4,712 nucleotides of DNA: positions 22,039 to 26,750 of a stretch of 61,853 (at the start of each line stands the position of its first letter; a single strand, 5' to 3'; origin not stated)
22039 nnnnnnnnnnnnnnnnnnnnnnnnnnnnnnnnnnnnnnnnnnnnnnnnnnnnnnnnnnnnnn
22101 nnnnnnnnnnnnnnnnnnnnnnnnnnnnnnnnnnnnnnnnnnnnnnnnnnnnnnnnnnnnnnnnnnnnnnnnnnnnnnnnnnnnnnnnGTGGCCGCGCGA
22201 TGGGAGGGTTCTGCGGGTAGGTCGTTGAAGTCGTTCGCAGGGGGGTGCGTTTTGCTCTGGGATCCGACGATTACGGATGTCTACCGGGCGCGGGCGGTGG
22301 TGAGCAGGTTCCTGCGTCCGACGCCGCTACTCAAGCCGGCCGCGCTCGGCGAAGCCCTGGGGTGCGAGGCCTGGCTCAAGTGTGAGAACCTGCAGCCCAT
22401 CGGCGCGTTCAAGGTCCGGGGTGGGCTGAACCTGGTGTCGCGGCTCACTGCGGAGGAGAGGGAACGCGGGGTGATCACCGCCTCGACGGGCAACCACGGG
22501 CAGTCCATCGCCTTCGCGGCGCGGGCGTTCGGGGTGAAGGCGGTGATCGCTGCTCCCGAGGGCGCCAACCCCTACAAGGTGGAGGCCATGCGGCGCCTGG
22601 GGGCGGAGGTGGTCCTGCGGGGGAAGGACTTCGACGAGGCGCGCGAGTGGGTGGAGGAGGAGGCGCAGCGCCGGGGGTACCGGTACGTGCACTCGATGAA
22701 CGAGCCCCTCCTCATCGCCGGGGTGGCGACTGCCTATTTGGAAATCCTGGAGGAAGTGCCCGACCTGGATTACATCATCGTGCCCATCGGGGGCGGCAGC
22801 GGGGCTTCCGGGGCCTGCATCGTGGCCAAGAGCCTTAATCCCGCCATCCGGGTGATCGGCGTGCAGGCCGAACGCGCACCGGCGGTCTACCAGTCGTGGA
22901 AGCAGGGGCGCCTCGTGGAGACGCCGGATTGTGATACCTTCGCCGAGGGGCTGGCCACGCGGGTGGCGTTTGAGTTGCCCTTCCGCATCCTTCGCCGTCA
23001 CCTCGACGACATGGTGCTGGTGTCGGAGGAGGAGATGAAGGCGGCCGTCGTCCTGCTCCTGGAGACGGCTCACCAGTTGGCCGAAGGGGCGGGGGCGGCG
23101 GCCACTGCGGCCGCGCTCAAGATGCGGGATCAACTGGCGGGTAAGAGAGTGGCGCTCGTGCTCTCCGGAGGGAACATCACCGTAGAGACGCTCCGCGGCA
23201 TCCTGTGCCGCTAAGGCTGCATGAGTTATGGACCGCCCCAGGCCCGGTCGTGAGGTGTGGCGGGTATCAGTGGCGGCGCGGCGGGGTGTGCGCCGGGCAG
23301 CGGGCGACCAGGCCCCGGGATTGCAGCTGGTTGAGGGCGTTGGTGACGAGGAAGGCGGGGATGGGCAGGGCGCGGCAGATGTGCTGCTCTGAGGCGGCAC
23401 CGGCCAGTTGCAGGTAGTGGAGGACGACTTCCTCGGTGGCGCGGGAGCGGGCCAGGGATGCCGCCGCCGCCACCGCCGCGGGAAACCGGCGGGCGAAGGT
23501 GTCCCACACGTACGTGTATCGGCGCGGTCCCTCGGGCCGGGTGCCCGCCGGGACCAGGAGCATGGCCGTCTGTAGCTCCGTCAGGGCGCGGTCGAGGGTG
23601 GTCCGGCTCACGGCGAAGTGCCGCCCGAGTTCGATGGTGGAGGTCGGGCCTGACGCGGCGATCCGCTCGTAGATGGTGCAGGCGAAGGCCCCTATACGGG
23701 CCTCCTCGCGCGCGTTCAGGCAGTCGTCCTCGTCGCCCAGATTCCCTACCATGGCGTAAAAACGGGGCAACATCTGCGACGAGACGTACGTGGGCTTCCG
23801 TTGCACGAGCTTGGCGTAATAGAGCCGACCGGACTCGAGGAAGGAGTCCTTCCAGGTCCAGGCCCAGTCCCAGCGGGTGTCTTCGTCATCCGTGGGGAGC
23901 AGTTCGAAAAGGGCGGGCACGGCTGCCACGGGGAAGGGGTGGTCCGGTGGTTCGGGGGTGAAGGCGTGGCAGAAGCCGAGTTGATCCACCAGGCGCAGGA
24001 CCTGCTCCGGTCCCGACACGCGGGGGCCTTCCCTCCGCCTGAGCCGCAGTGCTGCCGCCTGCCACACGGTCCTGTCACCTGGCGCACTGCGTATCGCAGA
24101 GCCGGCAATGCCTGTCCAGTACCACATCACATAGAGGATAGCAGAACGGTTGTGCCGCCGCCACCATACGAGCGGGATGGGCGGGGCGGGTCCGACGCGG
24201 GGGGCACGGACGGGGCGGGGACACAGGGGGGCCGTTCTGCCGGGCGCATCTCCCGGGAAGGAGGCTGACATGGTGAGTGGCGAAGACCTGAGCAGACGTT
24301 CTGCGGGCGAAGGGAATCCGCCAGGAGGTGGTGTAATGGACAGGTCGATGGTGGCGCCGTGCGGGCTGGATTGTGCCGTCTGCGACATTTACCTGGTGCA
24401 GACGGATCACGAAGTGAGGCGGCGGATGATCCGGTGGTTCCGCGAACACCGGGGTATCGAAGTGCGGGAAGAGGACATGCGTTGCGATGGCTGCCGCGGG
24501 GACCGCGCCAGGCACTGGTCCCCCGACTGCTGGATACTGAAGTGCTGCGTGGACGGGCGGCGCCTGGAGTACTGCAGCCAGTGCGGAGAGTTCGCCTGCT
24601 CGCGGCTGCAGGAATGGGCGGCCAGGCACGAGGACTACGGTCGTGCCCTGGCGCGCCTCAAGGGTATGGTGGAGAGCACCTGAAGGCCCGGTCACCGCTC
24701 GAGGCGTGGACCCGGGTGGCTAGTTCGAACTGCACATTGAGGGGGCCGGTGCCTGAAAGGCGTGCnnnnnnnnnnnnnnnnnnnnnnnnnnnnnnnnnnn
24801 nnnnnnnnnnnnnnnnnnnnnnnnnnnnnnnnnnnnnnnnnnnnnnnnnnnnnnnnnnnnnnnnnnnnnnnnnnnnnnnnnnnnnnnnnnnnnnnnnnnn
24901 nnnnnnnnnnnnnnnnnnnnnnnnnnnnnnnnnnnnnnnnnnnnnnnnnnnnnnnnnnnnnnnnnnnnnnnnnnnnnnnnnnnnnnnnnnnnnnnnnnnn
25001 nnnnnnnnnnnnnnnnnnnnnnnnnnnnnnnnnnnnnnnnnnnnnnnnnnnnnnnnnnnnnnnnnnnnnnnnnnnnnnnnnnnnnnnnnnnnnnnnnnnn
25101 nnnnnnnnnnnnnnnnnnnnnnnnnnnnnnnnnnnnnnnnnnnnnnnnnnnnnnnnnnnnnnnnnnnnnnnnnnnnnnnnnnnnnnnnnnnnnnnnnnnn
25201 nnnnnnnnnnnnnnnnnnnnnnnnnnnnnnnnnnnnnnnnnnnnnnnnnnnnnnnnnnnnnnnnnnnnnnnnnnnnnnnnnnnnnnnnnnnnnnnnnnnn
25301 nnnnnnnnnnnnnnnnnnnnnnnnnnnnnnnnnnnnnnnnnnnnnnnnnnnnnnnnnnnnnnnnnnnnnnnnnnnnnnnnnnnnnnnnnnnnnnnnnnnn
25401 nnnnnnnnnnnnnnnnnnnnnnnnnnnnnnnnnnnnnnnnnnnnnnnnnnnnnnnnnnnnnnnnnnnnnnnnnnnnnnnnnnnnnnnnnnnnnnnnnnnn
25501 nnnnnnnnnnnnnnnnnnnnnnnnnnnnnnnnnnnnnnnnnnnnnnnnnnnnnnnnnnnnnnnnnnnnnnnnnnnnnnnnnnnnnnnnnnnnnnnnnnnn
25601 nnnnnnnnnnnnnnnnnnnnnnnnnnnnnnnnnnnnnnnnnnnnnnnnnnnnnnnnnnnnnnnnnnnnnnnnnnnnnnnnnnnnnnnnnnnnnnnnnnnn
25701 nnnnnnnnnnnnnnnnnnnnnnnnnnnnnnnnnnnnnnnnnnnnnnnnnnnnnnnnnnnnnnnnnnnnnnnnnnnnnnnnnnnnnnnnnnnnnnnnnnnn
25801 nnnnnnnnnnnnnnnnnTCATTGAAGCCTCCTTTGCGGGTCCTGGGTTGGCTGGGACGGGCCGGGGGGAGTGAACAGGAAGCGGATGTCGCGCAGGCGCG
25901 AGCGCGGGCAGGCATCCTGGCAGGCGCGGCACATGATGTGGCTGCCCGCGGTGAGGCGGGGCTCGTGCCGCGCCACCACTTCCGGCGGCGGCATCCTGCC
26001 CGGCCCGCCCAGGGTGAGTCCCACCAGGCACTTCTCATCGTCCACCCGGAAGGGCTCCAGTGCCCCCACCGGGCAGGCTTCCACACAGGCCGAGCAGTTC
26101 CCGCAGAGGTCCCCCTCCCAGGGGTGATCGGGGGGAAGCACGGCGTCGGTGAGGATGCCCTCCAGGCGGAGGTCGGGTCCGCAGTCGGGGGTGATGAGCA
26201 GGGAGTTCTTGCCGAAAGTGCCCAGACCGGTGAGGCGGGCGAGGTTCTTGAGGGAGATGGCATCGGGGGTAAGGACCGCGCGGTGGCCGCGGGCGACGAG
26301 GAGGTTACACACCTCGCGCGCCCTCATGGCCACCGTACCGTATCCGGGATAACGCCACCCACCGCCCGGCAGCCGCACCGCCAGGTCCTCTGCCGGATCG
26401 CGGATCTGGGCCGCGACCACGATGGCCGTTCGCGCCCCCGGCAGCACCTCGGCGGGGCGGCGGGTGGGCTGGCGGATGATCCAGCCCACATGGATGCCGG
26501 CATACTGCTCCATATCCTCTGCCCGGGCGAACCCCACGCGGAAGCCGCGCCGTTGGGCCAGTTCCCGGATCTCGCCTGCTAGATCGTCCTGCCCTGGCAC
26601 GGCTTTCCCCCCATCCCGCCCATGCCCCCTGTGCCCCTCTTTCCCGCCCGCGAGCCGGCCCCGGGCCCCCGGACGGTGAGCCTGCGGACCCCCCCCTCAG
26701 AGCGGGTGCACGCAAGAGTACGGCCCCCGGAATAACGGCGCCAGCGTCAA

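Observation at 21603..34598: Imperfect ~0.5 kb inverted repeats bracket a ~12 kb gene segment with no visible recombinase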

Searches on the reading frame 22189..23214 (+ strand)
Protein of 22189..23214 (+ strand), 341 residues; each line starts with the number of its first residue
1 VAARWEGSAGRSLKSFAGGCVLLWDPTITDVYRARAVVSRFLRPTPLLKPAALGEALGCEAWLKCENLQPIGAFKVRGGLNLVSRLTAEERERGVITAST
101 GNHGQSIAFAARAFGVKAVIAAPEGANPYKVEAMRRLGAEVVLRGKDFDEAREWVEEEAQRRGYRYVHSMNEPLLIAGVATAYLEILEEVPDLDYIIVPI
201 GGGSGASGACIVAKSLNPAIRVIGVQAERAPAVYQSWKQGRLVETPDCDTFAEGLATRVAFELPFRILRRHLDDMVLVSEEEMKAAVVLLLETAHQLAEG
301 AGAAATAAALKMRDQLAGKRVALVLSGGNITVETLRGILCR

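Call 14: search_protein_families(library=pfam, proteins=[window:22189-23214:+], max_evalue=0.01)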
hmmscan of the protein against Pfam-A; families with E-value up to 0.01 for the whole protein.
window:22189-23214:+ (341 aa): 2 families
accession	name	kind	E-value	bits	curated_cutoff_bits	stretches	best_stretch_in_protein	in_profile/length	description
PF00291.31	PALP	-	2.3e-87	293.5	35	1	39-327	2-295/295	Pyridoxal-phosphate dependent enzyme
PF00107.32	ADH_zinc_N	-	0.0052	17.2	31.8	0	104-167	3-62/129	Zinc-binding dehydrogenase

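Call 17: find_homologous_proteins(query=window:22189-23214:+)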
Query window:22189-23214:+ (341 aa): 8000 proteins with E <= 0.001 among 8000 candidates; the best 120 are listed.
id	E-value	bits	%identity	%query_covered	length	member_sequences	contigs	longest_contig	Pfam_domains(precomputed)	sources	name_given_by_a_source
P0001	1.4e-202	690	99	94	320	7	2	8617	PF00291.32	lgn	-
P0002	1.5e-201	687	98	94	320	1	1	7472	PF00291.32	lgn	-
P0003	1.9e-190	650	93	94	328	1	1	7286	PF00291.32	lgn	-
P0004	4.5e-186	636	90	94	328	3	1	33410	PF00291.32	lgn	-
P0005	1.2e-180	618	87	94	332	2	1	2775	PF00291.32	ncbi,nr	ncbi:MAG TPA: threonine dehydratase [Firmicutes bacterium]|nr:threonine dehydratase [Bacillota bacte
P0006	4.1e-175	600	84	94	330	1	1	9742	PF00291.32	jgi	jgi:threonine dehydratase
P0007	1.5e-165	568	80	94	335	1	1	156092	PF00291.32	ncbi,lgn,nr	ncbi:MAG: threonine/serine dehydratase [Firmicutes bacterium]|nr:threonine/serine dehydratase [Bacil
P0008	3.2e-163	561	81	93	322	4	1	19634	PF00291.32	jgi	-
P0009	2.6e-159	548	79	94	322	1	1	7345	PF00291.32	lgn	-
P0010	6.4e-158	543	79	93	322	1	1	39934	PF00291.32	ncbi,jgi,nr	ncbi:MAG: threonine/serine dehydratase [Firmicutes bacterium]|jgi:threonine dehydratase|nr:threonine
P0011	5.7e-150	517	76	92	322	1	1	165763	PF00291.32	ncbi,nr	ncbi:MAG: threonine dehydratase [bacterium]|nr:threonine dehydratase [bacterium]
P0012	1.4e-145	503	69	93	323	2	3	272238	PF00291.32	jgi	-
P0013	3.5e-145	501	71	93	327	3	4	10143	PF00291.32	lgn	-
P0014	7.7e-145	500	70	93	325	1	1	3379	PF00291.32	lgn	-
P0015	1.6e-144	499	-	-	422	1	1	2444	PF00291.32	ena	-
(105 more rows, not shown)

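Call 18: find_encoding_contigs(protein=P0001, flank=10000, max_places=4)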
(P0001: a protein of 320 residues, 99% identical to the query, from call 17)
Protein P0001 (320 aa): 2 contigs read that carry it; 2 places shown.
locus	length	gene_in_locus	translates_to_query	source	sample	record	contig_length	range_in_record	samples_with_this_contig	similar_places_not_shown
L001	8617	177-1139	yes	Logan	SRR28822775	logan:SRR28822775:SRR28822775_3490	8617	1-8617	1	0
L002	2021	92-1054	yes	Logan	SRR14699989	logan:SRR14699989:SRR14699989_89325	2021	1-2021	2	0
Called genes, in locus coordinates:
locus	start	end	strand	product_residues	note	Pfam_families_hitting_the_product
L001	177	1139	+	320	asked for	PF00291:PALP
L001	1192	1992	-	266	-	PF24741:AlkZ-rel, PF06224:AlkZ-like (weak), PF12802:MarR_2 (faint)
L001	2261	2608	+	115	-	PF12675:DUF3795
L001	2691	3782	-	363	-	PF03966:Trm112p, PF08241:Methyltransf_11 (weak), PF13649:Methyltransf_25 (weak)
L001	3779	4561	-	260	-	PF00037:Fer4 (weak), PF12838:Fer4_7 (weak), PF13484:Fer4_16 (weak)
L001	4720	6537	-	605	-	PF01590:GAF, PF13185:GAF_2, PF00989:PAS, PF08448:PAS_4, PF00158:Sigma54_activat, PF14532:Sigma54_activ_2, PF25601:AAA_lid_14, PF02954:HTH_8, +4 more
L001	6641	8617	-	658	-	?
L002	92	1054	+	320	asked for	PF00291:PALP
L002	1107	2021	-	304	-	?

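Call 19: find_encoding_contigs(protein=P0004, flank=10000, max_places=4)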
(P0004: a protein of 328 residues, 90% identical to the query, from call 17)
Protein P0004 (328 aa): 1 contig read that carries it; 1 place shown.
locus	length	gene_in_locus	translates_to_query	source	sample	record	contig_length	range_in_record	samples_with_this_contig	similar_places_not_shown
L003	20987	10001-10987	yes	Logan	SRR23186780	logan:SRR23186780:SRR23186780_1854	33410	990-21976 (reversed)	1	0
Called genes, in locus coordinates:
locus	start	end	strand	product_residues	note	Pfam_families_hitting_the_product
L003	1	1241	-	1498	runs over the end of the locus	PF09430:EMC7_beta-sandw (faint), PF13620:CarboxypepD_reg (faint), PF22904:NOMO1-like_2nd (faint), PF17210:SdrD_B (faint), PF17802:SpaA (faint), PF14686:fn3_3 (weak), PF01833:TIG (faint)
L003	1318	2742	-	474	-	PF07833:Cu_amine_oxidN1, PF13485:Peptidase_MA_2 (weak)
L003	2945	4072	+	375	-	PF08240:ADH_N, PF16912:Glu_dehyd_C (weak), PF00107:ADH_zinc_N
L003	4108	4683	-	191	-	PF00293:NUDIX, PF14815:NUDIX_4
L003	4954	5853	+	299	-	PF06267:DUF1028, PF08823:PG_binding_2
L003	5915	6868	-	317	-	PF00899:ThiF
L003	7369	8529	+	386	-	PF00248:Aldo_ket_red, PF13187:Fer4_9, PF13534:Fer4_17 (weak)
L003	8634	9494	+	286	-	PF14512:TM1586_NiRdase, PF00881:Nitroreductase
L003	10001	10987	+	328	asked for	PF00291:PALP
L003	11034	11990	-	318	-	PF24741:AlkZ-rel, PF06224:AlkZ-like (weak), PF12802:MarR_2 (faint)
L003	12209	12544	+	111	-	PF12675:DUF3795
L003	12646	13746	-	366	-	PF03966:Trm112p (weak), PF08241:Methyltransf_11, PF13649:Methyltransf_25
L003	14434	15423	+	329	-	PF04972:BON (weak), PF06347:SH3_4 (faint), PF08239:SH3_3 (weak), PF18348:SH3_16, PF23795:SH3_YKFC_2nd (weak), PF00877:NLPC_P60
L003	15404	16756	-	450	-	PF07690:MFS_1, PF12832:MFS_1_like, PF00083:Sugar_tr (faint), PF05977:MFS_3 (weak), PF07690:MFS_1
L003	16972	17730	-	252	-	-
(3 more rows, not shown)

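Call 20: find_encoding_contigs(protein=P0007, flank=10000, max_places=4)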
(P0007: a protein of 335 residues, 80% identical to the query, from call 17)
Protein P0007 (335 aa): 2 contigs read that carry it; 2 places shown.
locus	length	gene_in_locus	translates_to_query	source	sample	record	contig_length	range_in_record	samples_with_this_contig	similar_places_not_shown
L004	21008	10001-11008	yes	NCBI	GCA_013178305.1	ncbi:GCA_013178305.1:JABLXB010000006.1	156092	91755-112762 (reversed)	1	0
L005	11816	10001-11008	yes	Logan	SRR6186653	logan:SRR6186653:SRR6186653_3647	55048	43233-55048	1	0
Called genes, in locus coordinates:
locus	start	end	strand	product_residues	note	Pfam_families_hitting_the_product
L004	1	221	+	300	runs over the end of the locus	PF13401:AAA_22 (faint), PF00004:AAA, PF17866:AAA_lid_6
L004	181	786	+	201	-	PF01926:MMR_HSR1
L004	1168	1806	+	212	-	-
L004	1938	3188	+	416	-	PF13167:GTP-bdg_N, PF16360:GTP-bdg_M, PF00350:Dynamin_N (faint), PF01926:MMR_HSR1, PF19275:HflX_C (weak)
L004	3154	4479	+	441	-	PF06838:Met_gamma_lyase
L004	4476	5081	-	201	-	PF01726:LexA_DNA_bind, PF12802:MarR_2 (weak), PF00717:Peptidase_S24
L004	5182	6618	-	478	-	PF00704:Glyco_hydro_18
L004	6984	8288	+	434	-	PF00860:Xan_ur_permease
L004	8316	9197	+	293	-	PF01937:ARMT1-like_dom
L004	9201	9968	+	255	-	PF01734:Patatin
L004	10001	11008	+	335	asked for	PF00291:PALP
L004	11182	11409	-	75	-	PF04023:FeoA (weak)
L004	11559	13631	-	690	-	PF01926:MMR_HSR1, PF02421:FeoB_N, PF07670:Gate, PF07664:FeoB_C, PF07670:Gate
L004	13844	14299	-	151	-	PF01475:FUR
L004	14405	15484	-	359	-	PF02423:OCD_Mu_crystall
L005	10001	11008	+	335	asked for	PF00291:PALP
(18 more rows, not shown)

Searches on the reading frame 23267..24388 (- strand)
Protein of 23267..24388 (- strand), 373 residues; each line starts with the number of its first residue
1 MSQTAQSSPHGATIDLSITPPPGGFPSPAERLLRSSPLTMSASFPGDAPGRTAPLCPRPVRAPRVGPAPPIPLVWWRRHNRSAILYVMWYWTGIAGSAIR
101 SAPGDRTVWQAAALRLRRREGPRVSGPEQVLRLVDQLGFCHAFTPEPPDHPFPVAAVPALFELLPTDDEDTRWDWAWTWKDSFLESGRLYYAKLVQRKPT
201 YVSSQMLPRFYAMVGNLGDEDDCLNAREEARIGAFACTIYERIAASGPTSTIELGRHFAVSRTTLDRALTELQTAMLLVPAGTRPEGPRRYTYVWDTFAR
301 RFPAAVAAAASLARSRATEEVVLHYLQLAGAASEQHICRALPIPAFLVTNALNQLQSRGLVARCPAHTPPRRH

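Call 14: search_protein_families(library=pfam, proteins=[window:23267-24388:-], max_evalue=0.01)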
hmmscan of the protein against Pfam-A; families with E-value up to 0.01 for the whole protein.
window:23267-24388:- (373 aa): 6 families
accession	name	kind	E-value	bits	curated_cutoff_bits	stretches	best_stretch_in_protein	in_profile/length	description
PF24741.1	AlkZ-rel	-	1.8e-25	90.1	26.5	1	127-340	4-219/221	AlkZ related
PF12802.13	MarR_2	-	2.2e-06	28.2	27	1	322-365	10-54/61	MarR family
PF00392.27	GntR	-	2.2e-05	24.5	27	0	253-278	29-54/64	Bacterial regulatory proteins, gntR family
PF01047.28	MarR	-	0.0017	18.7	24.6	0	243-273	12-42/59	MarR family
PF08279.18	HTH_11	-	0.008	16.5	25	0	239-276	5-43/55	HTH domain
PF13545.12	HTH_Crp_2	-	0.0086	16.5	27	0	249-278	23-52/70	Crp-like helix-turn-helix domain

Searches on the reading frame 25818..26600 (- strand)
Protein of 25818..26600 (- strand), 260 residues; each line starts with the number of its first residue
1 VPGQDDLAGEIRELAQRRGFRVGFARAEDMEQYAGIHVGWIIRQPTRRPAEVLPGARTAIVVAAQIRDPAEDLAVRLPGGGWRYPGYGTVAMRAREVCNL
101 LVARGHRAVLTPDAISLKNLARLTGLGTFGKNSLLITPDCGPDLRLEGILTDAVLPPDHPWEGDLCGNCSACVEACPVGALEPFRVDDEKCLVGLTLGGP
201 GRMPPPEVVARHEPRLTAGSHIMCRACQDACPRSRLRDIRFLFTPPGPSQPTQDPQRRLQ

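Call 14: search_protein_families(library=pfam, proteins=[window:25818-26600:-], max_evalue=0.01)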
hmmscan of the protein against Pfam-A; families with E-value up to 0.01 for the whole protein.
window:25818-26600:- (260 aa): 10 families
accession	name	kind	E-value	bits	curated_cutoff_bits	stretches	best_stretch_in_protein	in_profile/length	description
PF13484.11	Fer4_16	-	2.9e-07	31.6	30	1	166-232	2-64/66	4Fe-4S double cluster binding domain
PF00037.32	Fer4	-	7.4e-07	29.2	21.1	1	164-182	6-24/24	4Fe-4S binding domain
PF12838.12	Fer4_7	-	7.9e-07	29.9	27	1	166-233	2-50/52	4Fe-4S dicluster domain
PF13187.11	Fer4_9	-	1.7e-05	25.2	27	1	166-180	37-51/52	4Fe-4S dicluster domain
PF12837.12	Fer4_6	-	2.9e-05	24.2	25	1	162-181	5-24/24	4Fe-4S binding domain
PF13237.11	Fer4_10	-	4.7e-05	23.7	25.5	0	164-185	7-29/53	4Fe-4S dicluster domain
PF13183.11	Fer4_8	-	0.00011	23.1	27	0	165-179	53-67/68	4Fe-4S dicluster domain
PF12798.12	Fer4_3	-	0.0014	19.8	27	0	166-180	1-15/15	4Fe-4S binding domain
PF12797.12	Fer4_2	-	0.0015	18.8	24.5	0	164-178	8-22/22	4Fe-4S binding domain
PF12800.12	Fer4_4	-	0.0024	18.5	24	0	164-179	2-17/17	4Fe-4S binding domain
